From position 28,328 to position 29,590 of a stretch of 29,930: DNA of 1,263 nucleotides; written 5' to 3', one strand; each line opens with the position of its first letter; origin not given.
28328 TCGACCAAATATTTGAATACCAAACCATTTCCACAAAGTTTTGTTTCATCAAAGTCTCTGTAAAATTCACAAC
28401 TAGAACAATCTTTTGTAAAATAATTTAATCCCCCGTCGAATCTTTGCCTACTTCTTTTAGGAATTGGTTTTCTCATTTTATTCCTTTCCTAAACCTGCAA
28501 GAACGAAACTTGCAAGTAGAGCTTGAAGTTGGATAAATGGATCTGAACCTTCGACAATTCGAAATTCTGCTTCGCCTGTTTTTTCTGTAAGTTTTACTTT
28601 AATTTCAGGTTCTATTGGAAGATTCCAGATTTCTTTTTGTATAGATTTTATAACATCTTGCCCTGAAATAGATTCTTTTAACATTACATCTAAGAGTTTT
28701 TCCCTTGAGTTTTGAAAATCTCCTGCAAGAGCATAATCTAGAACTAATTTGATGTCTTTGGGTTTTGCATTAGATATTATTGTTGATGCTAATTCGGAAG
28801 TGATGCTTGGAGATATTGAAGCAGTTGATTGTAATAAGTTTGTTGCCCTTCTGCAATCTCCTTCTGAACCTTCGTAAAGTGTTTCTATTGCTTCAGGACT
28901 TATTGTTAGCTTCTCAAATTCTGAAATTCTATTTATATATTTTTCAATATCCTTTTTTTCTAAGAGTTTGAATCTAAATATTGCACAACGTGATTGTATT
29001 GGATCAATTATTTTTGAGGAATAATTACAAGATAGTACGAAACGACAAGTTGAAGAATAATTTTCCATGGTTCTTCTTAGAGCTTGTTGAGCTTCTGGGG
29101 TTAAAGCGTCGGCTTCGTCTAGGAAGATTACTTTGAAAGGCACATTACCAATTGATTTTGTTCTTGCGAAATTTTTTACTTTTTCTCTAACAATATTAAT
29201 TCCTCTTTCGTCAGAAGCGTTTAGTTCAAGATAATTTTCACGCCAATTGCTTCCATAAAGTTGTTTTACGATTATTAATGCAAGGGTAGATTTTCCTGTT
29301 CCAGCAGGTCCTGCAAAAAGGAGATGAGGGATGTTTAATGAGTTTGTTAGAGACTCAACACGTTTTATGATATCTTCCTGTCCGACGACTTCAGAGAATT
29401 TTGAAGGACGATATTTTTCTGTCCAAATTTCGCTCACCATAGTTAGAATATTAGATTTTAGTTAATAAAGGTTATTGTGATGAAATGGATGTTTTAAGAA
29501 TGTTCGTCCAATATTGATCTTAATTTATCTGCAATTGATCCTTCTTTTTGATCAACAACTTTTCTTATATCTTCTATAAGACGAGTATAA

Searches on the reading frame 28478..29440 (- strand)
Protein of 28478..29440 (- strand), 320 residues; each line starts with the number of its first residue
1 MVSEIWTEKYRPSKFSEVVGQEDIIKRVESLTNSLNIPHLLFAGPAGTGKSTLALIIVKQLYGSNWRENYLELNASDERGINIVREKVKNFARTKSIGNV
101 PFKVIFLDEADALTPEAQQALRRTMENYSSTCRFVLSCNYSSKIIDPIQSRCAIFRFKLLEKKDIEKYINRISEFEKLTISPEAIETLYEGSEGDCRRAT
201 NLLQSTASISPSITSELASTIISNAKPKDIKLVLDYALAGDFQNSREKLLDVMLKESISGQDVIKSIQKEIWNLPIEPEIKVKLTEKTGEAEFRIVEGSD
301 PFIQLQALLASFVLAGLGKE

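Call 34: search_protein_families(library=pfam, proteins=[window:28478-29440:-], max_evalue=0.00001)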
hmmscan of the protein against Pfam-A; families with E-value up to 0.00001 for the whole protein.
window:28478-29440:- (320 aa): 7 families
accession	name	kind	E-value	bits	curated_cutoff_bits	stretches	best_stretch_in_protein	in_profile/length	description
PF08542.16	Rep_fac_C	-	7.5e-18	65.2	23.6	1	226-311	2-88/88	Replication factor C C-terminal domain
PF00004.35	AAA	-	7.1e-16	59.3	21.2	1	40-155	1-126/131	ATPase family associated with various cellular activities (AAA)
PF13177.12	DNA_pol3_delta2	-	1.6e-11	44.9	27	1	22-159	3-159/161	DNA polymerase III, delta subunit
PF05496.18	RuvB_N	-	7.6e-07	29.5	27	0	11-128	2-111/159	Holliday junction DNA helicase RuvB P-loop domain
PF13173.12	AAA_14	-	1.3e-06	28.8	27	1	40-137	5-96/129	AAA domain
PF25361.1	AAA_lid_RFC1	-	6.6e-06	25.9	34.9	0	164-213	3-52/59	RFC1-like, AAA+ ATPase lid domain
PF13191.12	AAA_16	-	9.6e-06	26.6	32.6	0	18-65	2-52/167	AAA ATPase domain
